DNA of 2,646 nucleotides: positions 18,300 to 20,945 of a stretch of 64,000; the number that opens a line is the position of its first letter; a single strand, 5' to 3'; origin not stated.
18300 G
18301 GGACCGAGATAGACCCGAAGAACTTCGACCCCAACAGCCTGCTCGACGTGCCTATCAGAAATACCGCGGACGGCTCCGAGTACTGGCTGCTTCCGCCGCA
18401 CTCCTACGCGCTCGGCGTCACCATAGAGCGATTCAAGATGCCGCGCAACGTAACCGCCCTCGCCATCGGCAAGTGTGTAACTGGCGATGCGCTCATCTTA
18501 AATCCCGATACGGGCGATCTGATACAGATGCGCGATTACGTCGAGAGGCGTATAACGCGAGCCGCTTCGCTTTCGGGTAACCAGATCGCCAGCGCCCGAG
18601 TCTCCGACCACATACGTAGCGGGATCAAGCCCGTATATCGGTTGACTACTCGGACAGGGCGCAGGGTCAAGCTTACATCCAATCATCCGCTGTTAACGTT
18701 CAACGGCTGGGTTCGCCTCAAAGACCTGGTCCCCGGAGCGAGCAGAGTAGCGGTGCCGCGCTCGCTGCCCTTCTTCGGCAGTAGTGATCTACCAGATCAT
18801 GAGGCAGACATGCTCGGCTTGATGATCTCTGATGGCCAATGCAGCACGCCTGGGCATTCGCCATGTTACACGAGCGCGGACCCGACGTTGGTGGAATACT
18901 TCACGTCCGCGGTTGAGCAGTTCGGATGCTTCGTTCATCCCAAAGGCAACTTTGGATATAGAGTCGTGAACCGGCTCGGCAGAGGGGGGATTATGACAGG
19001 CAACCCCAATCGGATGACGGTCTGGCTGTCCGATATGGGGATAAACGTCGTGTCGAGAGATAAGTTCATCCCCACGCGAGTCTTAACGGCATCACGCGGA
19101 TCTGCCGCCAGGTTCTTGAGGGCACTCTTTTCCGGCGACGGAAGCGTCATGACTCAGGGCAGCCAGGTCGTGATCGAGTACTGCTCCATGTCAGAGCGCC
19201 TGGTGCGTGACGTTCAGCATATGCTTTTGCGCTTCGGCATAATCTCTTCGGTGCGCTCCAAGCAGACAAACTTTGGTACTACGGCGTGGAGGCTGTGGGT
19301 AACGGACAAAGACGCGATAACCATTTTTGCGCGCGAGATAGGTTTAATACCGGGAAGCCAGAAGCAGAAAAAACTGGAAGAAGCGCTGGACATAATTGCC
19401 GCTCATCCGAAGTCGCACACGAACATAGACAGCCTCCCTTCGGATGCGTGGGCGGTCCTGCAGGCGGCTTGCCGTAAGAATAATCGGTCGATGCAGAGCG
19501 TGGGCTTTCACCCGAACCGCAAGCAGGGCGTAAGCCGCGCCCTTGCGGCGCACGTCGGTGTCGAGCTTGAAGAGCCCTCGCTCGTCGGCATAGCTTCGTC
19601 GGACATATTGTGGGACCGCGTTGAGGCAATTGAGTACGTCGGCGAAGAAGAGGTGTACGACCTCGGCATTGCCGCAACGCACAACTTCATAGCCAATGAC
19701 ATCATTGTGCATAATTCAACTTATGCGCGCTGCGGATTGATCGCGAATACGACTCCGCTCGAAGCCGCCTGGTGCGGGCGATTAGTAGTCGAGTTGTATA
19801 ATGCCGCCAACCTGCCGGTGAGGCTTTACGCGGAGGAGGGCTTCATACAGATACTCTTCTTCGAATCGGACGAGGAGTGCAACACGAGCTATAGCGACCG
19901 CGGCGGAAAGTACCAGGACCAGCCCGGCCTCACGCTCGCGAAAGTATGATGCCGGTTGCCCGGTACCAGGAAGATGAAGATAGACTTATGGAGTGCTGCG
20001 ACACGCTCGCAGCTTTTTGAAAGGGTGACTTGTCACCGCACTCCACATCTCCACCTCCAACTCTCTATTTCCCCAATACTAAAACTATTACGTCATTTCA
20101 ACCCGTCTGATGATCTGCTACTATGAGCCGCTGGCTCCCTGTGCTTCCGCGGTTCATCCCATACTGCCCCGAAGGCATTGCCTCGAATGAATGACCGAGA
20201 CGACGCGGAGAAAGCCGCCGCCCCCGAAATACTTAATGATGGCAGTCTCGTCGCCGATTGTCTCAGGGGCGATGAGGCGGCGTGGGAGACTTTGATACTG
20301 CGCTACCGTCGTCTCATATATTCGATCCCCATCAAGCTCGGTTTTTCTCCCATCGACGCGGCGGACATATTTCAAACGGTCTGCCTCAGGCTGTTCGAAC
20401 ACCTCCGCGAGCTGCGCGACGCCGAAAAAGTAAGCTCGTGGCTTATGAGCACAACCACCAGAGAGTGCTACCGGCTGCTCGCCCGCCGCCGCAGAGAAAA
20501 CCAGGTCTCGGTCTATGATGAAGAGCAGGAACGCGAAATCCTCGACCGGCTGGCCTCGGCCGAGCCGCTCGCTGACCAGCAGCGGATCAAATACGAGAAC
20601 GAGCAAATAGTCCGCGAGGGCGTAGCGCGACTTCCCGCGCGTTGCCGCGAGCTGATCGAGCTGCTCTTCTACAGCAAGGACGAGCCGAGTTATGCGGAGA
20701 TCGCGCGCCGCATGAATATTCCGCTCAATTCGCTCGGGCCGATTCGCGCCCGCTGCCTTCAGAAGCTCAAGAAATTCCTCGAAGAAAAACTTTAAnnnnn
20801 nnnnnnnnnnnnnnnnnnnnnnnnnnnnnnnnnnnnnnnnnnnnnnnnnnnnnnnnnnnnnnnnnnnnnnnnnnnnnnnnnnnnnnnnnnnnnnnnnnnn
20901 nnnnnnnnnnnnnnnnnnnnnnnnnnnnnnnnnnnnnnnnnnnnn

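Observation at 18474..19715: dCTP deaminase gene carries a 414-aa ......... intein in its active-site loop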

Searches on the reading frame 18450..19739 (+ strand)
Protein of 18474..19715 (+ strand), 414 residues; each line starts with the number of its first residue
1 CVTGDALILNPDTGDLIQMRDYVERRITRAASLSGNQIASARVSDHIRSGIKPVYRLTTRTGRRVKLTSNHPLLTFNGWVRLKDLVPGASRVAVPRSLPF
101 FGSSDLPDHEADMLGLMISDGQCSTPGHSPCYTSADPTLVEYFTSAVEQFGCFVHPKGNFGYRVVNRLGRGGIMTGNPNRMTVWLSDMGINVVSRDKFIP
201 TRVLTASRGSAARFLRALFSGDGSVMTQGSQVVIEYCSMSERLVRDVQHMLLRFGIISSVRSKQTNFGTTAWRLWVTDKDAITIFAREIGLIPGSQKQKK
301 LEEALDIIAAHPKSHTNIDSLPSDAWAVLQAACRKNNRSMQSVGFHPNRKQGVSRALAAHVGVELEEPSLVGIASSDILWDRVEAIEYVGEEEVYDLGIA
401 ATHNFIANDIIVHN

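Call 3: search_protein_families(library=pfam, proteins=[window:18474-19715:+], max_evalue=0.1)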
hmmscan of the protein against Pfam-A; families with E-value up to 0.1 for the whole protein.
window:18474-19715:+ (414 aa): 3 families
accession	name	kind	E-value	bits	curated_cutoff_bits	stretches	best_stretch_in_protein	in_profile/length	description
PF14890.11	Intein_splicing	-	3e-25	89.3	35.8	1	30-414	25-155/155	Intein splicing domain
PF14528.11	LAGLIDADG_3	-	4.7e-21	75.3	22.5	1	212-290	4-82/82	LAGLIDADG-like domain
PF14527.11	LAGLIDADG_WhiA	-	0.00029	21.3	23.2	1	213-290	3-75/93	WhiA LAGLIDADG-like domain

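Call 4: search_protein_families(library=ncbifam, proteins=[window:18474-19715:+], max_evalue=0.1)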
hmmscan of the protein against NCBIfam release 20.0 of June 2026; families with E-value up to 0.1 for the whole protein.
window:18474-19715:+ (414 aa): 17 families
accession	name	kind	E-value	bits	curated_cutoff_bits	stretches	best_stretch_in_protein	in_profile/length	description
NF005852.0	PRK07773.1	equivalog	4.5e-76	256.8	780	1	1-414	398-826/886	replicative DNA helicase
NF038098.1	GyrA_w_intein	exception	2.8e-25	88.5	1850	1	40-414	160-537/1232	intein-containing DNA gyrase subunit A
NF011418.0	PRK14845.1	equivalog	1.3e-18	66.2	756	2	60-305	99-312/1049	translation initiation factor IF-2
NF006207.0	PRK08332.1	equivalog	4e-17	60.8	2400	2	48-263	942-1146/1684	vitamin B12-dependent ribonucleotide reductase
NF007072.0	PRK09519.1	equivalog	5.2e-16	58.2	1024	1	1-263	252-515/790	intein-containing recombinase RecA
NF003159.0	PRK04132.1-4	equivalog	1.8e-15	56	999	1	55-319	124-353/852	replication factor C small subunit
NF003157.0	PRK04132.1-2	equivalog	5.5e-15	54.4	1103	1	55-310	114-358/864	replication factor C small subunit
NF038162.1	RtcB_rel_intein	exception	5.2e-14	51.2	1150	2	241-414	394-578/961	intein-containing RtcB family protein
NF011491.0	PRK14898.1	equivalog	4.9e-13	48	783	1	191-414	317-543/860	DNA-directed RNA polymerase subunit A''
NF003158.0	PRK04132.1-3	equivalog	6.4e-09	33.5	1750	1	1-91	648-741/1437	replication factor C small subunit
TIGR01445.1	intein_Nterm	domain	1.8e-08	35.3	24.5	1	1-75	1-83/83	intein N-terminal splicing region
NF045703.1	rSAM_Tes_intein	exception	7.6e-07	27.3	1700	1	187-262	439-514/1040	tetraether lipid synthase Tes, intein-containing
TIGR01443.1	intein_Cterm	domain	1.5e-05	25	15.6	1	393-414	1-23/24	intein C-terminal splicing region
NF011303.0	PRK14715.1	equivalog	8.2e-05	19.8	1585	1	194-261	1197-1263/1627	DNA-directed DNA polymerase II large subunit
NF038136.1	rSAM_Rv_intein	exception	0.00024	20.1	700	1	1-88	76-163/574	intein-containing Rv2578c family radical SAM protein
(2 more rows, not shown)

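Call 7: search_solved_structures(query=window:18474-19715:+, show_alignments=1)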
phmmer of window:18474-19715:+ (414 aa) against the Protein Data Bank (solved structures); distinct sequences matched with E-value up to 0.001: 13.
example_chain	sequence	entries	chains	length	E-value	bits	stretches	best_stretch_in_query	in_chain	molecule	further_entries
4o1r_A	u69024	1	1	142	1.5e-25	93.1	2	2-97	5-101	Replicative DNA helicase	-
1mi8_A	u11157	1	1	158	2.5e-22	82.5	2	2-99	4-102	DnaB intein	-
6frg_A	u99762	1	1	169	3.2e-20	75.6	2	2-100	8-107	Replicative DNA helicase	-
6frh_A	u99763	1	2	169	3.2e-20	75.6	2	2-100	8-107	Replicative DNA helicase,Replicative DNA helicase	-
6fre_A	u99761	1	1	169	8e-19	71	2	2-100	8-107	Replicative DNA helicase,Replicative DNA helicase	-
7cfv_A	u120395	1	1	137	5.6e-08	35.3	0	381-414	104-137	Spl DnaX mini-intein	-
2cw7_A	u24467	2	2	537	3.6e-06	29.3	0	52-99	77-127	Endonuclease PI-PkoII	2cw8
7qss_A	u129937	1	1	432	2.9e-05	26.3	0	310-410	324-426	V-type ATP synthase alpha chain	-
6rpq_A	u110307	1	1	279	8.2e-05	24.8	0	361-414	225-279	Ubiquitin-like protein SMT3,1108aa long hypothetical cell division control protein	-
6rpp_A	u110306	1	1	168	0.00012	24.3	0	364-413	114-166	Cell division control protein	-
7qsu_A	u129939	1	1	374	0.00016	23.8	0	377-410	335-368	V-ATPase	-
1dq3_A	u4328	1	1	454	0.00034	22.8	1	196-305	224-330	ENDONUCLEASE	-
4e2u_A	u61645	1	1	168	0.00059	22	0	370-414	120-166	Pho radA intein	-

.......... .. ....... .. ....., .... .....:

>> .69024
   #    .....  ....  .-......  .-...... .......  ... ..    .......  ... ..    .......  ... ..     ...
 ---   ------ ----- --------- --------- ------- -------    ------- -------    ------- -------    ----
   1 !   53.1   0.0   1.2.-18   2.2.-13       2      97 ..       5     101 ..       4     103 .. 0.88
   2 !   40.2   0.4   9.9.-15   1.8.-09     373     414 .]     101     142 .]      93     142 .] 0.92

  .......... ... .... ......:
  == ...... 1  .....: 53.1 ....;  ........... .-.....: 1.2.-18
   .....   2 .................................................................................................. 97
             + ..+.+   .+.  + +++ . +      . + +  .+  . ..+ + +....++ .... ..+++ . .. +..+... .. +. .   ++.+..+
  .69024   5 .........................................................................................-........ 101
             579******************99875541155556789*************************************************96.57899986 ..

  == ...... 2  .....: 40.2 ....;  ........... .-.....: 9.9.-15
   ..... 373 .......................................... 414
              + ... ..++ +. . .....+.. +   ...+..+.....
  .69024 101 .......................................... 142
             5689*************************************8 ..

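Call 27: find_related_loci(query=A2, collection=genome_contigs, flank=3000)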
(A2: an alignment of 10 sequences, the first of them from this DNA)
Query A2 (430 aa) in genome_contigs; peptide patterns used: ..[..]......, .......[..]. (x = any residue, [..] = any of these).
245 stretches matched a pattern; 221 encode a relative of the query (tblastn E <= 1e-3); the best 80 are kept; 80 distinct loci.
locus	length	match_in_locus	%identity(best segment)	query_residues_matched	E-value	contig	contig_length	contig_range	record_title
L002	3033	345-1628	49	1-430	6e-138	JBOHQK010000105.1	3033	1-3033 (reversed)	MAG: Candidatus Methylomirabilales bacterium isolate M3-S_metawrap_bin.42 k127_2585826, whole genome shotgun sequence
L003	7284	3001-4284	47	1-430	8e-132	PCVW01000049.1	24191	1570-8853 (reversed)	MAG: Candidatus Omnitrophica bacterium CG11_big_fil_rev_8_21_14_0_20_64_10 CG11_8_21_14_0.20_scaffold_1305_c, whole geno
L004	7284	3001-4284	46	1-430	4e-131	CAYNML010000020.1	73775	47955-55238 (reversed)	MAG TPA_asm: uncultured Anaerolineae bacterium isolate binchicken_co107_373 genome assembly, contig: NODE_890_length_737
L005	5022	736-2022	47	1-430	4e-131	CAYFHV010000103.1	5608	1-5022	MAG TPA_asm: uncultured Planctomycetia bacterium isolate ERP013524_co1_43 genome assembly, contig: NODE_4169_length_5608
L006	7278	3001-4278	47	1-428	3e-130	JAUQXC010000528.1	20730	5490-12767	MAG: Thermoflexales bacterium isolate BIN19 contig_171226, whole genome shotgun sequence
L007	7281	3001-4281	48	1-430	2e-129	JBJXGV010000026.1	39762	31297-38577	MAG: bacterium isolate F1F2.bin.167 k127_9514181, whole genome shotgun sequence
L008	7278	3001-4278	47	1-430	2e-129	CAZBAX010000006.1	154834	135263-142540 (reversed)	MAG TPA_asm: uncultured Anaerolinea sp. isolate SRP287051_co2_135 genome assembly, contig: NODE_178_length_154834_cov_24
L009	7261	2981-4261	48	1-430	2e-128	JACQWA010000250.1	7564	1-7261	MAG: Candidatus Rokuibacteriota bacterium isolate NC_groundwater_1477_Ag_S-0.65um_67_43 S_p65_S5_coassembly_k141_2959175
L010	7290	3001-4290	47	1-430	2e-127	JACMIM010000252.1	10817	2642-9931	MAG: Roseiflexaceae bacterium isolate ES-bin-105 ES-bin-105-contig-k141_3485734, whole genome shotgun sequence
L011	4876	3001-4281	47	1-430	9e-126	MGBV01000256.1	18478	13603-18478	MAG: Candidatus Rokubacteria bacterium GWC2_70_16 gwc2_scaffold_6667, whole genome shotgun sequence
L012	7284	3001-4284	47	1-430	1e-125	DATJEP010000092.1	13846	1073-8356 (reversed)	MAG TPA_asm: Candidatus Udaeobacter sp. isolate SMAG_U15436 k141_528157, whole genome shotgun sequence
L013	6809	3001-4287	47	1-430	1e-124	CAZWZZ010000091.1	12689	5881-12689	MAG TPA_asm: uncultured Caldilineaceae bacterium isolate binchicken_co15_113 genome assembly, contig: NODE_3339_length_1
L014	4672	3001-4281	47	1-430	7e-125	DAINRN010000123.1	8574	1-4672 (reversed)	MAG TPA_asm: Acidobacteriota bacterium isolate CTOTU25978 NODE_2367_length_8574_cov_3.601010, whole genome shotgun seque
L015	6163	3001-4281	46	1-430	2e-124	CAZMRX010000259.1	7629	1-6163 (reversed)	MAG TPA_asm: uncultured Acidobacteriota bacterium isolate SRP287453_co1_166 genome assembly, contig: NODE_18676_length_7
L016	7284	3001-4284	47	1-430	1e-123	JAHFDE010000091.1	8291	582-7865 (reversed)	MAG: Candidatus Methylomirabilota bacterium isolate nzgw238 NODE_6961_length_8292_cov_4.907845, whole genome shotgun seq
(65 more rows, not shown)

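Call 61: search_protein_representatives(protein=window:18474-19715:+)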
Query: 414 residues. Proteins with E-value up to 0.001 (for the whole library): 11117; up to 1e-10: 4403; up to 1e-30: 787. The best 150 are listed.
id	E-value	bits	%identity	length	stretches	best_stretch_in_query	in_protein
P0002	2.0e-185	632.7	65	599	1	1-414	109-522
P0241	6.2e-110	384.2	39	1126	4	1-414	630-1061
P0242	6.9e-110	384.0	47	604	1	1-414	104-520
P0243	2.8e-108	378.7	36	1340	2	1-414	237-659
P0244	5.7e-107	374.4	34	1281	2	14-414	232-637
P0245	3.3e-101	355.5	45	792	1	1-414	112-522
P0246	5.4e-100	351.5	43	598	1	1-414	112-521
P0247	6.4e-99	347.9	36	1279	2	5-414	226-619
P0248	4.0e-98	345.3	36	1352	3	1-414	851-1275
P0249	3.8e-97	342.1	36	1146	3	176-414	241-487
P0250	3.8e-94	332.2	42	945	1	1-414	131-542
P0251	2.5e-91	322.9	46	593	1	49-414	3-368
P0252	1.2e-89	317.4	55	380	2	60-314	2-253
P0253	2.4e-89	316.4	35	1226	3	1-414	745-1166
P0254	4.0e-88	312.4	44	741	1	1-414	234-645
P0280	2.5e-63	230.7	38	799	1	1-414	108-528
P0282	4.8e-63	229.8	38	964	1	1-414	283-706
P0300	2.7e-58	214.1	36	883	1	1-414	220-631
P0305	1.1e-57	212.2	35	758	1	1-414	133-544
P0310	5.6e-57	209.8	35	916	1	1-414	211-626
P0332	3.0e-54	200.8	36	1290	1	1-414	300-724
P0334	3.6e-54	200.6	33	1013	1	1-414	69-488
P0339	6.4e-54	199.7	35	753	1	1-414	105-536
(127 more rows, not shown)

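Call 65: find_related_loci(query=A2, collection=viral_contigs, flank=4000)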
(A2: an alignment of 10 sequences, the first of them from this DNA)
Query A2 (430 aa) in viral_contigs; peptide patterns used: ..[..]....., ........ (x = any residue, [..] = any of these).
49 stretches matched a pattern; 1 encode a relative of the query (tblastn E <= 1e-3); 1 distinct loci.
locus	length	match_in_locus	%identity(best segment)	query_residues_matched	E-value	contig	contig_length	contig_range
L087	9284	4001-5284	36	1-427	4e-81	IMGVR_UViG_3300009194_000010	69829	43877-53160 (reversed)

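Call 67: search_protein_families(library=pfam, proteins=[P0243, P0241, P0300, P0280, P0282, P0332, P0310, P0305, P0339, P0334], max_evalue=0.00001)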
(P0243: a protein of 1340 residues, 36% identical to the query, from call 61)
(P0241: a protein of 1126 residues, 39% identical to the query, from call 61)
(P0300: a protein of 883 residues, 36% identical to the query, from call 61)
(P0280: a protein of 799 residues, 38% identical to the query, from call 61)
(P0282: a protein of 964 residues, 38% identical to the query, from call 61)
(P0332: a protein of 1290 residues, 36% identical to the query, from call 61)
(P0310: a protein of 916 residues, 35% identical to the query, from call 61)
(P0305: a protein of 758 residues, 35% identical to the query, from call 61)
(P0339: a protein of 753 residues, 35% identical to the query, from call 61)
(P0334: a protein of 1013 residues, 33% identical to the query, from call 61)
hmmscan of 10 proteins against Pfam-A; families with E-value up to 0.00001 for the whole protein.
P0243 (1340 aa): 5 families
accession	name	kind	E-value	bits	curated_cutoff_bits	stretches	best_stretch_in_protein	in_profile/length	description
PF03796.21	DnaB_C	-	3.9e-95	318.5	27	3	659-832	32-204/255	DnaB-like helicase C terminal domain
PF14890.11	Intein_splicing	-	4.3e-48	163.5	35.8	2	835-1260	1-155/155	Intein splicing domain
PF00772.26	DnaB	-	3.1e-34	117.5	23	1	30-129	3-102/103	DnaB-like helicase N terminal domain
PF14528.11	LAGLIDADG_3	-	2.5e-31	108.2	22.5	2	1047-1129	5-82/82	LAGLIDADG-like domain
PF13481.12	AAA_25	-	7.9e-09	35.8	27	1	660-806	47-190/195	AAA domain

P0241 (1126 aa): 4 families
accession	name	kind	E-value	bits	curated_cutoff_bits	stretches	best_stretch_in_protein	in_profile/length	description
PF03796.21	DnaB_C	-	1.7e-93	313.1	27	3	463-634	33-204/255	DnaB-like helicase C terminal domain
PF14890.11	Intein_splicing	-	3.4e-61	206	35.8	2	637-1061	1-155/155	Intein splicing domain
PF14528.11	LAGLIDADG_3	-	7.6e-44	148.3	22.5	2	317-400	3-82/82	LAGLIDADG-like domain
PF13481.12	AAA_25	-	2.8e-07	30.8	27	0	475-607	69-189/195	AAA domain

P0300 (883 aa): 5 families
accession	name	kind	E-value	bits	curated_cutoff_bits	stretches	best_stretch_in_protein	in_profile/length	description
PF03796.21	DnaB_C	-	3.2e-102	341.7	27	2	631-872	32-255/255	DnaB-like helicase C terminal domain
PF00772.26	DnaB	-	4e-36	123.6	23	1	13-114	2-103/103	DnaB-like helicase N terminal domain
PF14890.11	Intein_splicing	-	1.5e-19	70.8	35.8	1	235-631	9-155/155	Intein splicing domain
PF14528.11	LAGLIDADG_3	-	4.3e-15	56.2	22.5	1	428-504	2-82/82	LAGLIDADG-like domain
PF13481.12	AAA_25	-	9.4e-08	32.3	27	1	645-777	70-190/195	AAA domain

P0280 (799 aa): 3 families
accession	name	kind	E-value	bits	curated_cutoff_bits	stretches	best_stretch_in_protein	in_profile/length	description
PF07728.20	AAA_5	-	4.9e-32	111.3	22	1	529-656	13-139/139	AAA domain (dynein-related subfamily)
PF14890.11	Intein_splicing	-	6.6e-23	81.7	35.8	1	121-528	7-155/155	Intein splicing domain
PF14528.11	LAGLIDADG_3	-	1.3e-16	61.1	22.5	1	315-393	2-82/82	LAGLIDADG-like domain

P0282 (964 aa): 4 families
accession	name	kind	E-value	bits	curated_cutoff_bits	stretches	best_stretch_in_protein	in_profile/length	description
PF07724.20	AAA_2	-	1.2e-38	133.2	27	1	701-855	11-165/166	AAA domain (Cdc48 subfamily)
PF10431.15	ClpB_D2-small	-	4.3e-22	78.4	21.9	1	864-943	3-81/81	C-terminal, D2-small domain, of ClpB protein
PF14528.11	LAGLIDADG_3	-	5.7e-18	65.4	22.5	1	494-578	3-82/82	LAGLIDADG-like domain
PF14890.11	Intein_splicing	-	6.1e-18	65.5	35.8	1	314-706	20-155/155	Intein splicing domain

P0332 (1290 aa): 6 families
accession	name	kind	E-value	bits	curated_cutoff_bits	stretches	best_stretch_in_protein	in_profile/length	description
PF17657.6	DNA_pol3_finger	-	1e-53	181.5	22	1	102-274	1-164/166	Bacterial DNA polymerase III alpha subunit finger domain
PF14579.12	HHH_6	-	1.6e-26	92.8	25.6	1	774-863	1-86/90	Helix-hairpin-helix motif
PF14890.11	Intein_splicing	-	6.6e-24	84.9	35.8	1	315-724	9-155/155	Intein splicing domain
PF07733.18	DNA_pol3_alpha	-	5.6e-19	69.2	23.9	1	14-99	181-260/260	Bacterial DNA polymerase III alpha NTPase domain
PF14528.11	LAGLIDADG_3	-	8.1e-16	58.5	22.5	1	514-590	6-82/82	LAGLIDADG-like domain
PF01336.31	tRNA_anti-codon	-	5e-12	46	27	1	976-1047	1-69/75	OB-fold nucleic acid binding domain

P0310 (916 aa): 2 families
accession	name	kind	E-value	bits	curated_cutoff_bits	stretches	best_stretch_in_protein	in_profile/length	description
PF14890.11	Intein_splicing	-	1.6e-29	103.2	35.8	1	218-626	1-155/155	Intein splicing domain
PF14528.11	LAGLIDADG_3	-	8.7e-20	71.2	22.5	1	418-495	4-82/82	LAGLIDADG-like domain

P0305 (758 aa): 3 families
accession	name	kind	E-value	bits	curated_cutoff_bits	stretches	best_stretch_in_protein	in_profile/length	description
PF08423.17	Rad51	-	1.7e-26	93.5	22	1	563-757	63-243/244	Rad51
PF14890.11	Intein_splicing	-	8.6e-22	78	35.8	1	145-544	6-155/155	Intein splicing domain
PF14528.11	LAGLIDADG_3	-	2.1e-17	63.6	22.5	1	343-419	5-82/82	LAGLIDADG-like domain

P0339 (753 aa): 3 families
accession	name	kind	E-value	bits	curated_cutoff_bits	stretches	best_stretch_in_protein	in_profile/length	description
PF14890.11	Intein_splicing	-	1.2e-22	80.9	35.8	1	120-536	9-155/155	Intein splicing domain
PF14528.11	LAGLIDADG_3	-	9e-16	58.4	22.5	1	323-408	2-82/82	LAGLIDADG-like domain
PF07728.20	AAA_5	-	2.7e-14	53.8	22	1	541-656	20-139/139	AAA domain (dynein-related subfamily)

P0334 (1013 aa): 4 families
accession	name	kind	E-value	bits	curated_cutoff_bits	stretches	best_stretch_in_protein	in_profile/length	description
PF20030.5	bpMoxR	-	9.2e-30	103.7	27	1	487-618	43-171/205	MoxR domain in the MoxR-vWA-beta-propeller ternary systems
PF14528.11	LAGLIDADG_3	-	1.6e-18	67.2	22.5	1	277-361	2-82/82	LAGLIDADG-like domain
PF14890.11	Intein_splicing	-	2.9e-17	63.3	35.8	1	115-488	39-155/155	Intein splicing domain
PF07728.20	AAA_5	-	2.4e-12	47.5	22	1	489-606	13-138/139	AAA domain (dynein-related subfamily)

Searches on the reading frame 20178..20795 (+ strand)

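Call 31: search_protein_families(library=pfam, proteins=[window:20178-20795:+], max_evalue=0.001)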
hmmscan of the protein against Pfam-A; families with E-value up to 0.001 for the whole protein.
window:20178-20795:+ (205 aa): 3 families
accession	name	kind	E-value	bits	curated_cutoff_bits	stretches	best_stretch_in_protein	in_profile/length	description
PF04542.20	Sigma70_r2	-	1.9e-12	47.2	24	1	39-106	1-70/71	Sigma-70 region 2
PF04545.22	Sigma70_r4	-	1.9e-05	24.5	24.1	1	150-199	3-50/50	Sigma-70, region 4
PF08281.18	Sigma70_r4_2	-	0.00068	19.7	25.7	0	144-185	3-42/54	Sigma-70, region 4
